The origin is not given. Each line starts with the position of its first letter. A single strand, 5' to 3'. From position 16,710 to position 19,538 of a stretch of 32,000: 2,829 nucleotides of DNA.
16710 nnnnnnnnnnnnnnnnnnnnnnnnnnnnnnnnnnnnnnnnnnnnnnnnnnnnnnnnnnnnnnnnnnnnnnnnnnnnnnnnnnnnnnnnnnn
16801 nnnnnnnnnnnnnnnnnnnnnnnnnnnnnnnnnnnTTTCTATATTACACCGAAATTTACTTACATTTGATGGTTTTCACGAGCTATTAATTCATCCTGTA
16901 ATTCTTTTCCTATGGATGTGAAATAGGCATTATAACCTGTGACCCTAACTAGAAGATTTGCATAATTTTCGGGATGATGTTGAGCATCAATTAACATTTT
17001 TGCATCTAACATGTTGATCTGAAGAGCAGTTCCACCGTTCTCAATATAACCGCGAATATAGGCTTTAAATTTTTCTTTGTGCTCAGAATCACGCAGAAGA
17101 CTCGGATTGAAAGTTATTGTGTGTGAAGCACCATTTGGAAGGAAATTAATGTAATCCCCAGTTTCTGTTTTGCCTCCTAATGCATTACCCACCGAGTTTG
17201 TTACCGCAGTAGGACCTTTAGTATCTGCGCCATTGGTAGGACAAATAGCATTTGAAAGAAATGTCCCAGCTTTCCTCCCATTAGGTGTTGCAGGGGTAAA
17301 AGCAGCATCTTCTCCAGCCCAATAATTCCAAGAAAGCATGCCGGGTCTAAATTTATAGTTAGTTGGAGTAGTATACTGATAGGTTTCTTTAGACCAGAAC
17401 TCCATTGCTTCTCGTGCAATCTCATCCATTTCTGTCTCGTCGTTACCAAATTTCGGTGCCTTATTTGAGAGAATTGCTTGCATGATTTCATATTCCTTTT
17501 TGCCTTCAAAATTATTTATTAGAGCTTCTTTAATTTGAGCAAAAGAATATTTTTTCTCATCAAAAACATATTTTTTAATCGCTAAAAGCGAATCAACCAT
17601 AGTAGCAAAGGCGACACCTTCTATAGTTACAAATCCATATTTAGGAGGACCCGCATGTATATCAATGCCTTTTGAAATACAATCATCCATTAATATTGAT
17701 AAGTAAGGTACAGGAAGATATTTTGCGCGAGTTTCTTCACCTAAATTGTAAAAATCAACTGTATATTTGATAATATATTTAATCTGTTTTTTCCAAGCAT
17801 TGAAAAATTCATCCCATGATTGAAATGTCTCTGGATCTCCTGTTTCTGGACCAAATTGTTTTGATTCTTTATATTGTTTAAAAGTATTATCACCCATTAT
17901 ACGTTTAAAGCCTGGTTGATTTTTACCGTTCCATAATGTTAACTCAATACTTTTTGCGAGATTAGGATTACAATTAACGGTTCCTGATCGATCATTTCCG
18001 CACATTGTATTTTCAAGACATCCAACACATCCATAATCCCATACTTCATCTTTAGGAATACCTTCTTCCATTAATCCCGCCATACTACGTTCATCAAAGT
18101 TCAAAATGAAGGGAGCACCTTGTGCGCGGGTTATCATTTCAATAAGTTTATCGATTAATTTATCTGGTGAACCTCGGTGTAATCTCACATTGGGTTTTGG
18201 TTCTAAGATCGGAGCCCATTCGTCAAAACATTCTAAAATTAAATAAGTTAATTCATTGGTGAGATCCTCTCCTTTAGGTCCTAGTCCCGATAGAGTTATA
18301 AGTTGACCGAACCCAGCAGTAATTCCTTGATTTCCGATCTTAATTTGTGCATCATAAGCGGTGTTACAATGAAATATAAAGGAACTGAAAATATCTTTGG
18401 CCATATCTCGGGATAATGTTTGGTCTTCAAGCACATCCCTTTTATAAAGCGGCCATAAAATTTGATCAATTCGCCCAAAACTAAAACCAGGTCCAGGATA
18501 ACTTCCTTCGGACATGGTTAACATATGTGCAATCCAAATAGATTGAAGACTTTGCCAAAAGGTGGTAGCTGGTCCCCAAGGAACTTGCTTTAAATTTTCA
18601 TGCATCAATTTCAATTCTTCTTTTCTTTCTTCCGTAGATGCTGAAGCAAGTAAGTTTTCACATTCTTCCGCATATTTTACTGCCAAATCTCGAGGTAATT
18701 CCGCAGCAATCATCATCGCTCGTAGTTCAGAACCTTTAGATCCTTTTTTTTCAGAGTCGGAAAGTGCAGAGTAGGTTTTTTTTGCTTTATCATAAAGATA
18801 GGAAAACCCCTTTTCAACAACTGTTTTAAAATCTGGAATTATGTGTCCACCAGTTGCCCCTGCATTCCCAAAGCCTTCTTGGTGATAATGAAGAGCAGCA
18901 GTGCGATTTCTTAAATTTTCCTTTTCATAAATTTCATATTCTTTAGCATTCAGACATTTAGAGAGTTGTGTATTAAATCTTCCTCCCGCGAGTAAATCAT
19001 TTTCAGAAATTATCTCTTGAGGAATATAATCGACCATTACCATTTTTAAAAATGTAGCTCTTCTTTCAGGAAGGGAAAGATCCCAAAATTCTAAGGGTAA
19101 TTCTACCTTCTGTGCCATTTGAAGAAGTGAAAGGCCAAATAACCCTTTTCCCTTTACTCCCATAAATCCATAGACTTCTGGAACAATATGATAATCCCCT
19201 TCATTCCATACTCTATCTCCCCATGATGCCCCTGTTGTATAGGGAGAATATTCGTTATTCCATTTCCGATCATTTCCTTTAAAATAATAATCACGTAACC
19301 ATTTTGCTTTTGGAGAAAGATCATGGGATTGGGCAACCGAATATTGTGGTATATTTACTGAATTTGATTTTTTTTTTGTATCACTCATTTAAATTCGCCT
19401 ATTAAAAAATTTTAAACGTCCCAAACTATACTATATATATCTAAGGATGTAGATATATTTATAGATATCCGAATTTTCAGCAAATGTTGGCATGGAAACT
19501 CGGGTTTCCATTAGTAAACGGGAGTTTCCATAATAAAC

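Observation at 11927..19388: GRE island with two regulators, a thiazoline-carboxylate-hydrolase-like protein and a ProC-like reductase: possible cyclic imino-acid pathway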

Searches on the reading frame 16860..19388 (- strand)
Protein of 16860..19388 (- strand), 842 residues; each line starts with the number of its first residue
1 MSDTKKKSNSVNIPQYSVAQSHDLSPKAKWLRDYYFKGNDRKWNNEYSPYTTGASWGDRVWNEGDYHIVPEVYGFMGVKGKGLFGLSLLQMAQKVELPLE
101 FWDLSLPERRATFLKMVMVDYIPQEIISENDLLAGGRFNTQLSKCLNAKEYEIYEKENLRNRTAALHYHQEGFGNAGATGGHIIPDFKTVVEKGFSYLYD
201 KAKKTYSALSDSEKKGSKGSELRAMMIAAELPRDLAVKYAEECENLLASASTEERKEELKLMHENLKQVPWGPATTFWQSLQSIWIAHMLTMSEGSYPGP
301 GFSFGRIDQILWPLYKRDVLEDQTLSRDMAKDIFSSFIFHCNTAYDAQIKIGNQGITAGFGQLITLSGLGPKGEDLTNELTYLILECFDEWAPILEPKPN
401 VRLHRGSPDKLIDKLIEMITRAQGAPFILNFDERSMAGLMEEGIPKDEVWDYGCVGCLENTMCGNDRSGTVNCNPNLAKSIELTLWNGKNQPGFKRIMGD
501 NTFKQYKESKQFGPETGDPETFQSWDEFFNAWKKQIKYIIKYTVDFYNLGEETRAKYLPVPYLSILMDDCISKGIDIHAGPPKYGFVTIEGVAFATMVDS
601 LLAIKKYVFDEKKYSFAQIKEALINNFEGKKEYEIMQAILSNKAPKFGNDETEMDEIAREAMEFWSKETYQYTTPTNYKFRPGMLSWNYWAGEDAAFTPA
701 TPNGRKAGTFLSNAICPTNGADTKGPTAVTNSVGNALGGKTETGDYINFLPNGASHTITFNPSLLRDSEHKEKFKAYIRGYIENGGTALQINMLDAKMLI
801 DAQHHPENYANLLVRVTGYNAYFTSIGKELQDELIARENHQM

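Call 5: search_protein_families(library=pfam, proteins=[window:16860-19388:-], max_evalue=0.01)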
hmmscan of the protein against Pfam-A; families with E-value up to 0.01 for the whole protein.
window:16860-19388:- (842 aa): 2 families
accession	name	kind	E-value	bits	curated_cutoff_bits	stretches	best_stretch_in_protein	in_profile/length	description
PF02901.20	PFL-like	-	1.1e-117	394.7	24.3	1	178-688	155-641/647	Pyruvate formate lyase-like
PF01228.26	Gly_radical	-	4.3e-22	79.1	22.2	1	713-824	3-106/106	Glycine radical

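Call 6: search_protein_families(library=ncbifam, proteins=[window:16860-19388:-], max_evalue=0.01)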
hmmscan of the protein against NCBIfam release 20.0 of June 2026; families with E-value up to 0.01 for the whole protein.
window:16860-19388:- (842 aa): 12 families
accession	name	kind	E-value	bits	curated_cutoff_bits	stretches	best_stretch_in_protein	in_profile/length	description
TIGR01774.1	PFL2-3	subfamily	5.3e-122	408.6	678.2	1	179-842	154-786/786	formate C-acetyltransferase/glycerol dehydratase family glycyl radical enzyme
NF043068.1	glycl_HYPD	equivalog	1.3e-113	380.6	1100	1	180-840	153-782/784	trans-4-hydroxy-L-proline dehydratase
NF048011.1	SfplDhtHpsGDes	equivalog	1.8e-105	354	1000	1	184-841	187-820/821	(2S)-3-sulfopropanediol dehydratase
NF048009.1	SfplDhtHpfGKleb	equivalog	5.4e-103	345.6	1000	1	179-839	181-821/824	(2S)-3-sulfopropanediol dehydratase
TIGR04394.1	choline_CutC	equivalog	4e-91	306.8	1050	1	180-838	157-784/789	choline trimethylamine-lyase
NF007437.0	PRK09983.1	equivalog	1.5e-85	287.8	1109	2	524-842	457-765/765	formate C-acetyltransferase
NF033718.1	indole_decarb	equivalog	8.1e-76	255.9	1100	1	174-840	208-866/868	indoleacetate decarboxylase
NF033715.1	glycyl_HPDL_Lrg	equivalog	7.7e-57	192.7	1150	1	223-839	273-898/901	4-hydroxyphenylacetate decarboxylase large subunit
TIGR01255.1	pyr_form_ly_1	equivalog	2.2e-23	82.6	994.2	1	582-841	487-742/744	formate C-acetyltransferase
NF038360.1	rad_fix_GrcA3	exception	1.4e-18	66.7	158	1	777-841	12-76/78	autonomous glycyl radical cofactor GrcA3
NF008341.1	PRK11127.1-1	equivalog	2.1e-11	43.7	145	1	789-841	26-78/80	autonomous glycyl radical cofactor GrcA2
TIGR04365.1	spare_glycyl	equivalog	2.9e-09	37.2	170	1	784-838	67-121/126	autonomous glycyl radical cofactor GrcA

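Call 9: search_solved_structures(query=window:16860-19388:-, max_evalue=1e-10)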
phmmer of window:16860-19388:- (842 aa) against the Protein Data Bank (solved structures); distinct sequences matched with E-value up to 1e-10: 33.
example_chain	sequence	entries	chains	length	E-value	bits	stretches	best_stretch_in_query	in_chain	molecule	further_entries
1r8w_A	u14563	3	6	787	4.6e-90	306.1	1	181-842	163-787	glycerol dehydratase | B12-independent glycerol dehydratase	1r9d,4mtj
6vxc_A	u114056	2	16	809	1.1e-89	304.9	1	188-838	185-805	Trans-4-hydroxy-L-proline dehydratase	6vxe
9f3w_A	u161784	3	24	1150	7.5e-82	279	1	234-837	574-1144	Choline trimethylamine-lyase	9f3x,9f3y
5i2a_A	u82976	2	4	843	1.1e-81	278.4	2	181-627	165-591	Diol-dehydratase | Diol dehydratase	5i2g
9rco_A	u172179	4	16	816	3.4e-80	273.5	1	181-841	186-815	Glycyl radical protein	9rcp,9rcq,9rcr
2f3o_A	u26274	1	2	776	2.5e-78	267.3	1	181-837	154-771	pyruvate formate-lyase 2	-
5ymr_B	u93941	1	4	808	2.6e-77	264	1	184-841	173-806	Formate acetyltransferase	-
5a0z_A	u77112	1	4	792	5.4e-75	256.3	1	234-837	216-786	CHOLINE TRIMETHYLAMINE LYASE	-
5a0u_A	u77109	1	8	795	5.5e-75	256.3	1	234-837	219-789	CHOLINE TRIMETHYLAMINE LYASE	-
8id7_A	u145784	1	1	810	4.3e-74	253.3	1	174-841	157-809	Probable dehydratase YbiW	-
8yjn_A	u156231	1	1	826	4.7e-74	253.2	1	174-841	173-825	Probable dehydratase YbiW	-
6lon_B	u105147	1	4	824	8e-74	252.4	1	183-840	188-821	PFL2/glycerol dehydratase family glycyl radical enzyme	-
6xs4_A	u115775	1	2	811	1.1e-72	248.7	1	174-841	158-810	Formate C-acetyltransferase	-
7kq3_A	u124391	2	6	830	2e-72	247.8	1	184-841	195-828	Isethionate sulfite-lyase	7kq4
9ht9_A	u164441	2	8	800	2.9e-72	247.2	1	245-837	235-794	Choline trimethylamine-lyase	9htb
9o8u_A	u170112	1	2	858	3.7e-55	190.7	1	223-837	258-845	1-methyl alkyl succinate synthase subunit MasD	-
4pkc_A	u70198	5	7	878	2.2e-39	138.5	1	182-839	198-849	TutD | benzylsuccinate synthase alpha chain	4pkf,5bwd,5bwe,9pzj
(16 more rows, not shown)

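Call 10: find_homologous_proteins(query=window:16860-19388:-, max_evalue=1e-20)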
Query window:16860-19388:- (842 aa): 3901 proteins with E <= 1e-20 among 8000 candidates; the best 120 are listed.
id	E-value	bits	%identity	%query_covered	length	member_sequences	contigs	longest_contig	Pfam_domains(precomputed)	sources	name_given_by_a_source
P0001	0.0e+0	1822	90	100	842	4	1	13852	PF02901.21,PF01228.27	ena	-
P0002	0.0e+0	1654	82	100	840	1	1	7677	PF02901.21,PF01228.27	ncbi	ncbi:MAG: pyruvate formate lyase family protein [Promethearchaeota archaeon]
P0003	0.0e+0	1650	82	98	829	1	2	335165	PF02901.21,PF01228.27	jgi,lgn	jgi:formate C-acetyltransferase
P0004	0.0e+0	1554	77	99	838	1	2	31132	PF02901.21,PF01228.27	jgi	jgi:trans-4-hydroxy-L-proline dehydratase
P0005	0.0e+0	1478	72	100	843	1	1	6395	PF02901.21,PF01228.27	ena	-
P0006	0.0e+0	1477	72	100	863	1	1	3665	PF02901.21,PF01228.27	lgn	-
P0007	0.0e+0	1477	72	100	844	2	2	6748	PF02901.21,PF01228.27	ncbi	ncbi:MAG: pyruvate formate lyase family protein [Promethearchaeota archaeon]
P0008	0.0e+0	1463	72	98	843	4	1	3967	PF02901.21,PF01228.27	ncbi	-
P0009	0.0e+0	1457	72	98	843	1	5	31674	PF02901.21,PF01228.27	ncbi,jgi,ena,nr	ncbi:MAG: hypothetical protein DRO88_07210 [Promethearchaeia archaeon]|nr:MAG: hypothetical protein 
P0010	0.0e+0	1446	70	100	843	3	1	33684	PF02901.21,PF01228.27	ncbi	ncbi:pyruvate formate lyase family protein [Candidatus Harpocratesius sp.]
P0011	0.0e+0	1435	71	100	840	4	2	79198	PF02901.21,PF01228.27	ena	-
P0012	0.0e+0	1435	70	100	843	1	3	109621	PF02901.21,PF01228.27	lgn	-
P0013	0.0e+0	1424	71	98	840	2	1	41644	PF02901.21,PF01228.27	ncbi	ncbi:MAG: pyruvate formate lyase family protein [Candidatus Thorarchaeota archaeon]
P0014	0.0e+0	1422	70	99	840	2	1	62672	PF02901.21,PF01228.27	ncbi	-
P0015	0.0e+0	1422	71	99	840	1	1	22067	PF02901.21,PF01228.27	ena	-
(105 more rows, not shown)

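Call 13: find_related_loci(query=A1, collection=genome_contigs, flank=10000)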
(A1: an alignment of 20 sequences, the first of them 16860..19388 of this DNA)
Query A1 (842 aa) in genome_contigs; peptide patterns used: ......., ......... (x = any residue, [..] = any of these).
599 stretches matched a pattern (row limit reached: there are more); 585 encode a relative of the query (tblastn E <= 1e-3); the best 80 are kept; 80 distinct loci.
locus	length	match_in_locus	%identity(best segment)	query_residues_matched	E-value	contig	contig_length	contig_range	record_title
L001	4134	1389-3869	72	14-841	0e+0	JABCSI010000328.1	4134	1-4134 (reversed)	MAG: Promethearchaeota archaeon isolate HM1_B6_4 NODE_23667_length_4134_cov_0.535563, whole genome shotgun sequence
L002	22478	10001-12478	72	14-840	0e+0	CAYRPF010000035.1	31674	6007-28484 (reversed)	MAG TPA_asm: uncultured archaeon isolate binchicken_co256_1 genome assembly, contig: NODE_2216_length_31674_cov_8.622284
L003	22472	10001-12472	70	11-842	0e+0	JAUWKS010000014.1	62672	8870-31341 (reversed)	MAG: Candidatus Heimdallarchaeota archaeon isolate CSMAG_2352 CSMAG_2352_k127_10088822_length_62672_cov_19.3449, whole g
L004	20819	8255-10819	68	3-840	0e+0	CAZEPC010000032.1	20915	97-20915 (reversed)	MAG TPA_asm: uncultured archaeon isolate binchicken_co13_463 genome assembly, contig: NODE_3466_length_20915_cov_5.27933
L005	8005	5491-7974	69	8-842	0e+0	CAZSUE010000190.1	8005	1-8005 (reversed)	MAG TPA_asm: uncultured archaeon isolate SRP141376_co2_2 genome assembly, contig: NODE_16184_length_8005_cov_4.349057, w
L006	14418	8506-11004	64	1-842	0e+0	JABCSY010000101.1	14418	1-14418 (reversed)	MAG: Promethearchaeota archaeon isolate HM4_B22 NODE_2507_length_14418_cov_1.293961, whole genome shotgun sequence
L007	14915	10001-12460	66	14-842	0e+0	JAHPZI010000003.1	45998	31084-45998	MAG: Promethearchaeota archaeon isolate LW60_4 NODE_1255_length_45998_cov_14.717846, whole genome shotgun sequence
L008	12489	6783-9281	64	1-842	0e+0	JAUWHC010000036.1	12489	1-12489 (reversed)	MAG: Promethearchaeota archaeon isolate CSMAG_2258 CSMAG_2258_k141_100270_length_12489_cov_12.4218, whole genome shotgun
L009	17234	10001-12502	65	1-842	0e+0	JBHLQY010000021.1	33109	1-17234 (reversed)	MAG: Candidatus Thorarchaeota archaeon isolate QM1B.325 QM1B.325@3765, whole genome shotgun sequence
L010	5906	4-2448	66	18-842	0e+0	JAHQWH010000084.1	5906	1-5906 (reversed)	MAG: Promethearchaeia archaeon isolate ABR02 NODE_2284_length_5906_cov_80, whole genome shotgun sequence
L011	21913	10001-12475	64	1-842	0e+0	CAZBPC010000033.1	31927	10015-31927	MAG TPA_asm: uncultured archaeon isolate SRP214966_co1_316 genome assembly, contig: NODE_1966_length_31927_cov_14.671718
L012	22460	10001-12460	66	14-842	0e+0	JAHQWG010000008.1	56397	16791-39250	MAG: Promethearchaeia archaeon isolate ABR01 NODE_134_length_56397_cov_19, whole genome shotgun sequence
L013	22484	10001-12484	65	1-842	0e+0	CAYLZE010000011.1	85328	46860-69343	MAG TPA_asm: uncultured archaeon isolate binchicken_co150_570 genome assembly, contig: NODE_440_length_85328_cov_8.23254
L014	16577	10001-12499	63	1-842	0e+0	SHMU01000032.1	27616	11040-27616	MAG: Promethearchaeota archaeon isolate BC1 1189600032, whole genome shotgun sequence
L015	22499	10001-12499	64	1-842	0e+0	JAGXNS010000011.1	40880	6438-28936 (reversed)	MAG: Promethearchaeota archaeon isolate bin49 NODE_11_length_40880_cov_169.632478, whole genome shotgun sequence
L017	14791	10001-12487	64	5-842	0e+0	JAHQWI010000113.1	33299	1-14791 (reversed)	MAG: Promethearchaeia archaeon isolate ABR03 NODE_275_length_33299_cov_5, whole genome shotgun sequence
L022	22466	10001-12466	65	13-842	0e+0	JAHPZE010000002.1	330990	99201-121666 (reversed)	MAG: Promethearchaeota archaeon isolate LW40_87 NODE_32_length_330990_cov_71.053376, whole genome shotgun sequence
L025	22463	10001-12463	64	13-842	0e+0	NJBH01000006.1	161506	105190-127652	MAG: Promethearchaeota archaeon Loki_b32 41, whole genome shotgun sequence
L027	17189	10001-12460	64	14-842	0e+0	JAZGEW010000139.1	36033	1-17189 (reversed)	MAG: Promethearchaeia archaeon isolate SCS4bin.30 SCS4bin.30_139, whole genome shotgun sequence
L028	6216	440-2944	63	16-842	0e+0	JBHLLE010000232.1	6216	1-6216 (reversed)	MAG: Candidatus Hermodarchaeota archaeon isolate DZ1M.378 DZ1M.378@63064, whole genome shotgun sequence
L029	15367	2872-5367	63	1-842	0e+0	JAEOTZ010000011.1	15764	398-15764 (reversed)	MAG: Promethearchaeota archaeon isolate YT5_1216 k127_5347381, whole genome shotgun sequence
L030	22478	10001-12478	63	2-842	0e+0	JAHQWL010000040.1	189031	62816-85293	MAG: Promethearchaeia archaeon isolate ABR06 NODE_19_length_189031_cov_13, whole genome shotgun sequence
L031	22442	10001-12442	64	18-841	0e+0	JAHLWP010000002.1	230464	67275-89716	MAG: Promethearchaeota archaeon isolate 9R3_44 NODE_2_length_230464_cov_241.968031, whole genome shotgun sequence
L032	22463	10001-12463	64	15-842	0e+0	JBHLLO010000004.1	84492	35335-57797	MAG: Candidatus Hermodarchaeota archaeon isolate DZ1M.51 DZ1M.51@699, whole genome shotgun sequence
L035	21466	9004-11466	66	15-842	0e+0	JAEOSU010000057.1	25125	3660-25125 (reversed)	MAG: Promethearchaeota archaeon isolate YT_039 k127_25987473, whole genome shotgun sequence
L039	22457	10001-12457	65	15-842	0e+0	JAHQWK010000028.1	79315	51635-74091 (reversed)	MAG: Promethearchaeia archaeon isolate ABR05 NODE_83_length_79315_cov_10, whole genome shotgun sequence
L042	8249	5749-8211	63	14-842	0e+0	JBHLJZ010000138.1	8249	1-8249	MAG: Candidatus Hodarchaeota archaeon isolate DZ1B.201 DZ1B.201@33554, whole genome shotgun sequence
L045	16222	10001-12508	54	8-842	0e+0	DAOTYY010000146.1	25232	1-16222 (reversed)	MAG TPA_asm: Anaerolineaceae bacterium isolate H34_448 k137_1049839, whole genome shotgun sequence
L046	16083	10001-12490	53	14-842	0e+0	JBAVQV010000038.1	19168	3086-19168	MAG: Dehalococcoidia bacterium isolate MFD02350_ilm_asm_bin2 k127_79399, whole genome shotgun sequence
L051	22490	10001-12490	53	14-842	0e+0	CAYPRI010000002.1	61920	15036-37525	MAG TPA_asm: uncultured Dehalococcoidales bacterium isolate SRP098346_co1_420 genome assembly, contig: NODE_167_length_6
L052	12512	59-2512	53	18-840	0e+0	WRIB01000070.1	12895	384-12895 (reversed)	MAG: Treponema sp. isolate Nt197P3bin20 Ga0082212_10009034, whole genome shotgun sequence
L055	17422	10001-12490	53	14-842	0e+0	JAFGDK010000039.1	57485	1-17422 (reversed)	MAG: Anaerolineales bacterium isolate Zod_Metabat.1173 k87_2571577, whole genome shotgun sequence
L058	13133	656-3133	53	16-841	0e+0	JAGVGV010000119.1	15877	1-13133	MAG: Deltaproteobacteria bacterium isolate DeMMO2_24 c_000000031182, whole genome shotgun sequence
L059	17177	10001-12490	53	14-842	0e+0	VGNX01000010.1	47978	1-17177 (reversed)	MAG: Chloroflexi bacterium isolate M_DeepCast_200m_m2_208 M_DeepCast_200m_m2_208_Ga0194113_10000595, whole genome shotgu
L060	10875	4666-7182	53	5-840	0e+0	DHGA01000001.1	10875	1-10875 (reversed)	MAG TPA_asm: Syntrophaceae bacterium UBA4810 UBA4810_contig_89584, whole genome shotgun sequence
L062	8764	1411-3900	53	13-841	0e+0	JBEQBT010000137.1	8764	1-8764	MAG: Clostridiaceae bacterium isolate 05_S201.concoct.079 NODE_4424_length_8764_cov_2.910386:0-8764, whole genome shotgu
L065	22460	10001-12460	53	18-840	0e+0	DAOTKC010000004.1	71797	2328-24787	MAG TPA_asm: Eubacteriales bacterium isolate AMR_MDS_2983 NODE_405_length_71797_cov_7.292367, whole genome shotgun seque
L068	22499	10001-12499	52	11-842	0e+0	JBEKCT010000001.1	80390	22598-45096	MAG: Anaerolineales bacterium isolate SPRUCE 166 SPRUCE_166_1, whole genome shotgun sequence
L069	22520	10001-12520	51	4-842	0e+0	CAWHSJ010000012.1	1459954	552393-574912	MAG: uncultured Chloroflexia bacterium isolate MFD05942.bin.1.295 genome assembly, contig: contig_30002, whole genome sh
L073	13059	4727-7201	53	14-840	0e+0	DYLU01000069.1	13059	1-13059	MAG TPA_asm: Leptospira biflexa isolate SulCav_AS07-7_37_12 SulCav_AS07_7_4703_length_13059_cov_6_575054, whole genome s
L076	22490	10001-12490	53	14-842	0e+0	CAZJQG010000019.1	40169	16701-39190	MAG TPA_asm: uncultured Dehalococcoidales bacterium isolate SRP098346_co1_423 genome assembly, contig: NODE_556_length_4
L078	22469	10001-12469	54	18-841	0e+0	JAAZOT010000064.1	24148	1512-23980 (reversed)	MAG: Spirochaetales bacterium isolate AS27yjCOA_89 99128_AS27, whole genome shotgun sequence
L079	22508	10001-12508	52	8-842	0e+0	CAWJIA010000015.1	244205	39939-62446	MAG: uncultured Chloroflexia bacterium isolate MFD03726.bin.1.148 genome assembly, contig: contig_55008, whole genome sh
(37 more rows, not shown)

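Call 16: search_protein_families(library=pfam, proteins=[L029:816-1910:-, L017:6445-7845:-, L045:9234-9998:+, L009:3536-4663:+, L025:14513-15217:+, L013:512-1180:+, L013:9270-9800:+, L030:15630-16640:-, L051:14409-15203:-, L030:13583-14461:+], max_evalue=0.01)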
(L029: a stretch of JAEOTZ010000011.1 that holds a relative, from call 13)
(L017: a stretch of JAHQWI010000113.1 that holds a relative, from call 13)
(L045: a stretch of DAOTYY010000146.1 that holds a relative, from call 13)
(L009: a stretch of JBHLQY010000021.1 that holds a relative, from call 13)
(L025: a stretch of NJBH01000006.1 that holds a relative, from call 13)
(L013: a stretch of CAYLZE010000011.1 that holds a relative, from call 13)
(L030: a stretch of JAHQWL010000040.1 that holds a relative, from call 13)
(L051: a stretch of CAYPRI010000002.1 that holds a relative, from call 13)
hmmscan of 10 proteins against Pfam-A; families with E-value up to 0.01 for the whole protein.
L029:816-1910:- (364 aa): 2 families
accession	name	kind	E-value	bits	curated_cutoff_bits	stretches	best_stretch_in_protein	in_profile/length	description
PF07318.18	DUF1464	-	3.4e-90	303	23.5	1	7-348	1-323/327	Protein of unknown function (DUF1464)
PF00871.23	Acetate_kinase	-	0.00015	21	22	1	152-296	193-348/392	Acetokinase family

L017:6445-7845:- (466 aa): 3 families
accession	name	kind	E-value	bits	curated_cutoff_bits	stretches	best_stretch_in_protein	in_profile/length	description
PF14251.12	PterinBD-DUF4346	-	5.9e-21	75.5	29.6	1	386-464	2-86/86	PterinBD-DUF4346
PF00809.28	Pterin_bind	-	3e-12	47.1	25.5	1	111-287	17-207/244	Pterin binding enzyme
PF03599.22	CdhD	-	0.0012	18.1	24.8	1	117-280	55-211/387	CO dehydrogenase/acetyl-CoA synthase delta subunit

L045:9234-9998:+ (254 aa): 5 families
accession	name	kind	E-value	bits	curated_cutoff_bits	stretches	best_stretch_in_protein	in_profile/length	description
PF00392.27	GntR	-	1.6e-19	69.8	27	1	15-77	2-64/64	Bacterial regulatory proteins, gntR family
PF07729.17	FCD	-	2.3e-19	70.5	24.3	1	108-232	2-124/125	FCD domain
PF07840.17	FadR_C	-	3.9e-12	46.8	23.6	1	78-194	1-111/164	FadR C-terminal domain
PF13545.12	HTH_Crp_2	-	0.0014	19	27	1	39-81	24-65/70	Crp-like helix-turn-helix domain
PF12802.13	MarR_2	-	0.0022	18.5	27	1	41-71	24-54/61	MarR family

L009:3536-4663:+ (375 aa): 2 families
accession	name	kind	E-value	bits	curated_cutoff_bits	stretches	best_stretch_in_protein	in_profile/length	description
PF04055.27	Radical_SAM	-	7.8e-21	75.4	29.5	1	71-242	1-164/166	Radical SAM superfamily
PF19288.4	CofH_C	-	2.4e-20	73.1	27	1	252-372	2-119/125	CofH/MqnC C-terminal region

L025:14513-15217:+ (234 aa): 2 families
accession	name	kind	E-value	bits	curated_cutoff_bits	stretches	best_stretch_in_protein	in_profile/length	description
PF04289.18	DUF447_N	-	4.5e-13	49.6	24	1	17-92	1-69/114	Protein of unknown function (DUF447) N-terminal domain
PF20766.2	DUF447_C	-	0.00071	20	24.8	1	167-216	1-43/53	Protein of unknown function (DUF447)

L013:512-1180:+ (222 aa): 1 family
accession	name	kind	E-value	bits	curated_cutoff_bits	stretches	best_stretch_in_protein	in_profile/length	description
PF01872.23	RibD_C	-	3.5e-44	151.4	24.1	1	9-217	1-196/197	RibD C-terminal domain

L013:9270-9800:+ (176 aa): 6 families
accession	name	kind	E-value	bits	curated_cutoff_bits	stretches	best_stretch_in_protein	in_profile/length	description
PF02915.23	Rubrerythrin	-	6.6e-11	43.2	22.8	1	58-170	3-132/137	Rubrerythrin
PF21349.2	RUBY_RBDX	-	5.3e-07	29.4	26.5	1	6-33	1-28/30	Rubrerythrin, rubredoxin-like domain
PF09537.16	DUF2383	-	6.2e-05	23.5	30.8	1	126-167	5-46/111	Domain of unknown function (DUF2383)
PF13668.12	Ferritin_2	-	0.00021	21.9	24.7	1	60-167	8-128/138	Ferritin-like domain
PF23458.2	DUF7130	-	0.0017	18.7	35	1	6-35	54-84/89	Domain of unknown function (DUF7130)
PF00268.27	Ribonuc_red_sm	-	0.0041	17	33.6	1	41-161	33-157/281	Ribonucleotide reductase, small chain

L030:15630-16640:- (336 aa): 3 families
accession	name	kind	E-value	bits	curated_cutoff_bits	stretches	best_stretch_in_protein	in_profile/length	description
PF08544.19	GHMP_kinases_C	-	6.4e-08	33.3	21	1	233-312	2-82/85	GHMP kinases C terminal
PF00288.32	GHMP_kinases_N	-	0.00018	22.1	22.3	1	68-136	6-76/87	GHMP kinases N terminal domain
PF22700.2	MVD-like_N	-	0.0057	16.8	27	0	39-135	39-134/157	Diphosphomevalonate decarboxylase-like N-terminal domain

L051:14409-15203:- (264 aa): 1 family
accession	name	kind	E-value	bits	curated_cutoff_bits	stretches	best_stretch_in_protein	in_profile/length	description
PF13472.12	Lipase_GDSL_2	-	3.2e-05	25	32.9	1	150-241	88-174/178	GDSL-like Lipase/Acylhydrolase family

L030:13583-14461:+ (292 aa): 1 family
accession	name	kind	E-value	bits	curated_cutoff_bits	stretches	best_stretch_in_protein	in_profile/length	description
PF01243.27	PNPOx_N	-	0.00056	20.7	28.1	0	31-109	17-85/120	Pyridoxamine 5'-phosphate oxidase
